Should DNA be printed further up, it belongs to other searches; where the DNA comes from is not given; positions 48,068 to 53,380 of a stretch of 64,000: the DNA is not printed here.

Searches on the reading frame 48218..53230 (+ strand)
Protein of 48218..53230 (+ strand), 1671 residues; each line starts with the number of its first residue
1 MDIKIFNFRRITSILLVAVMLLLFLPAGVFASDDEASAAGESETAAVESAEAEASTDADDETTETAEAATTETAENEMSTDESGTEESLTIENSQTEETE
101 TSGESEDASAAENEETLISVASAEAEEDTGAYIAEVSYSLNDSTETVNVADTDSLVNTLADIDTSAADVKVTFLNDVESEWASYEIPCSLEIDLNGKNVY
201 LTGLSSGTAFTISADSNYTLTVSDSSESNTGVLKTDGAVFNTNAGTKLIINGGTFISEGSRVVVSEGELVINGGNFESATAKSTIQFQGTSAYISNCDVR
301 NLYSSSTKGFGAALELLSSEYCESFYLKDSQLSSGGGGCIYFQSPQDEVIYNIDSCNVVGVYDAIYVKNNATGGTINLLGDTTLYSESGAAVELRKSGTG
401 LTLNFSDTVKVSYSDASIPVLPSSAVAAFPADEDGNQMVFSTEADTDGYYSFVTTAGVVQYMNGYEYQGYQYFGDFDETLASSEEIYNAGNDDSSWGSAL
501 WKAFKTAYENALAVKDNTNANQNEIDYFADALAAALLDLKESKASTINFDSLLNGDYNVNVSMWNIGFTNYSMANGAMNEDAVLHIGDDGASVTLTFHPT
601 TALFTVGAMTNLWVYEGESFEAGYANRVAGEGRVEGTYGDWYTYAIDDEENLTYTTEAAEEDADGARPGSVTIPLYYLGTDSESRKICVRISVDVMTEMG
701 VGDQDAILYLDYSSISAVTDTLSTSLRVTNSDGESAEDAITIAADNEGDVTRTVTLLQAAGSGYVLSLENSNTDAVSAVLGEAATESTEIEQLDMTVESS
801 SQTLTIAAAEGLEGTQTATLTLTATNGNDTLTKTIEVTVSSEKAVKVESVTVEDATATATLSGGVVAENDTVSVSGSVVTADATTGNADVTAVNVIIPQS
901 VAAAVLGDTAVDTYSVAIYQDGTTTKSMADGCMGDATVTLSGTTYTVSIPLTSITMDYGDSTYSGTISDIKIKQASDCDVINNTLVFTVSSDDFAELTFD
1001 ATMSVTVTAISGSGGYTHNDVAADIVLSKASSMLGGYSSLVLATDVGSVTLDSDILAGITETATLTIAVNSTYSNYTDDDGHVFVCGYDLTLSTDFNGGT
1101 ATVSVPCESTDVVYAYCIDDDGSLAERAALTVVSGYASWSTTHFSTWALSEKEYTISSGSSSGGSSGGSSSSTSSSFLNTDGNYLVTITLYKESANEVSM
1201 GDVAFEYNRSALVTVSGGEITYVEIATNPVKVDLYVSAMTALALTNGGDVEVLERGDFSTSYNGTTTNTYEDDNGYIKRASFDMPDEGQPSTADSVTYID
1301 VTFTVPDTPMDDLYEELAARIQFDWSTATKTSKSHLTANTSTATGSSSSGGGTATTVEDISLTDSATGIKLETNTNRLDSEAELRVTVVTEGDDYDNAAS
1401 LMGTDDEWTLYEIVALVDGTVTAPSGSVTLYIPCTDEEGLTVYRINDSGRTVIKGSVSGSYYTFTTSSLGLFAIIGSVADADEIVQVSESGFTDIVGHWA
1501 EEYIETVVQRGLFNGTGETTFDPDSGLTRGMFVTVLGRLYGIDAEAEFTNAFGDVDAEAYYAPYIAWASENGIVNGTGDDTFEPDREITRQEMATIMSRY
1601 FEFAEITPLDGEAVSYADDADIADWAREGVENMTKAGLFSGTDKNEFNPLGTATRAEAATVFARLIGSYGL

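Call 5: search_protein_families(library=pfam, proteins=[window:48218-53230:+], max_evalue=1)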
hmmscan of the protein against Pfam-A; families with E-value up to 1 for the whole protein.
window:48218-53230:+ (1671 aa): 3 families
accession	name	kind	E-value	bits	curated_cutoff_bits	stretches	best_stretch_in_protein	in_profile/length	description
PF00395.25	SLH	-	1.4e-34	118.2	20.8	3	1552-1594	2-44/44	S-layer homology domain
PF05031.18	NEAT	-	2.9e-06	28.2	32.8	2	552-619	3-66/119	Iron Transport-associated domain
PF22251.1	PFF1_TM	-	0.2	11.5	32.3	1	13-116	106-213/300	Vacuolar membrane protease, transmembrane domain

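Call 37: search_solved_structures(query=window:48218-53230:+, max_evalue=0.1, show_alignments=5)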
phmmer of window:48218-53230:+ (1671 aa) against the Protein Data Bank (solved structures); distinct sequences matched with E-value up to 0.1: 6.
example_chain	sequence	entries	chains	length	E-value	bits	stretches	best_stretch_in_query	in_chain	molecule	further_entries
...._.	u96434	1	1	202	2.7e-17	64.8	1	1492-1669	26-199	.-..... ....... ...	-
3pyw_A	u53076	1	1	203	3.2e-17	64.5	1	1492-1669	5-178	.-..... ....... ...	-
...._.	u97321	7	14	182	2.1e-05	25.4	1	1500-1659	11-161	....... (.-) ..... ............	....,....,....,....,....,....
6cwm_A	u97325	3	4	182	0.0001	23.1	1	1500-1659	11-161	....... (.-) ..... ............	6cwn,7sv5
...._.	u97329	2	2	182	0.00053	20.7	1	1501-1659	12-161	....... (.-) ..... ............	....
8bz2_A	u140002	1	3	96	0.0092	16.6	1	1549-1600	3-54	S-layer homology domain-containing protein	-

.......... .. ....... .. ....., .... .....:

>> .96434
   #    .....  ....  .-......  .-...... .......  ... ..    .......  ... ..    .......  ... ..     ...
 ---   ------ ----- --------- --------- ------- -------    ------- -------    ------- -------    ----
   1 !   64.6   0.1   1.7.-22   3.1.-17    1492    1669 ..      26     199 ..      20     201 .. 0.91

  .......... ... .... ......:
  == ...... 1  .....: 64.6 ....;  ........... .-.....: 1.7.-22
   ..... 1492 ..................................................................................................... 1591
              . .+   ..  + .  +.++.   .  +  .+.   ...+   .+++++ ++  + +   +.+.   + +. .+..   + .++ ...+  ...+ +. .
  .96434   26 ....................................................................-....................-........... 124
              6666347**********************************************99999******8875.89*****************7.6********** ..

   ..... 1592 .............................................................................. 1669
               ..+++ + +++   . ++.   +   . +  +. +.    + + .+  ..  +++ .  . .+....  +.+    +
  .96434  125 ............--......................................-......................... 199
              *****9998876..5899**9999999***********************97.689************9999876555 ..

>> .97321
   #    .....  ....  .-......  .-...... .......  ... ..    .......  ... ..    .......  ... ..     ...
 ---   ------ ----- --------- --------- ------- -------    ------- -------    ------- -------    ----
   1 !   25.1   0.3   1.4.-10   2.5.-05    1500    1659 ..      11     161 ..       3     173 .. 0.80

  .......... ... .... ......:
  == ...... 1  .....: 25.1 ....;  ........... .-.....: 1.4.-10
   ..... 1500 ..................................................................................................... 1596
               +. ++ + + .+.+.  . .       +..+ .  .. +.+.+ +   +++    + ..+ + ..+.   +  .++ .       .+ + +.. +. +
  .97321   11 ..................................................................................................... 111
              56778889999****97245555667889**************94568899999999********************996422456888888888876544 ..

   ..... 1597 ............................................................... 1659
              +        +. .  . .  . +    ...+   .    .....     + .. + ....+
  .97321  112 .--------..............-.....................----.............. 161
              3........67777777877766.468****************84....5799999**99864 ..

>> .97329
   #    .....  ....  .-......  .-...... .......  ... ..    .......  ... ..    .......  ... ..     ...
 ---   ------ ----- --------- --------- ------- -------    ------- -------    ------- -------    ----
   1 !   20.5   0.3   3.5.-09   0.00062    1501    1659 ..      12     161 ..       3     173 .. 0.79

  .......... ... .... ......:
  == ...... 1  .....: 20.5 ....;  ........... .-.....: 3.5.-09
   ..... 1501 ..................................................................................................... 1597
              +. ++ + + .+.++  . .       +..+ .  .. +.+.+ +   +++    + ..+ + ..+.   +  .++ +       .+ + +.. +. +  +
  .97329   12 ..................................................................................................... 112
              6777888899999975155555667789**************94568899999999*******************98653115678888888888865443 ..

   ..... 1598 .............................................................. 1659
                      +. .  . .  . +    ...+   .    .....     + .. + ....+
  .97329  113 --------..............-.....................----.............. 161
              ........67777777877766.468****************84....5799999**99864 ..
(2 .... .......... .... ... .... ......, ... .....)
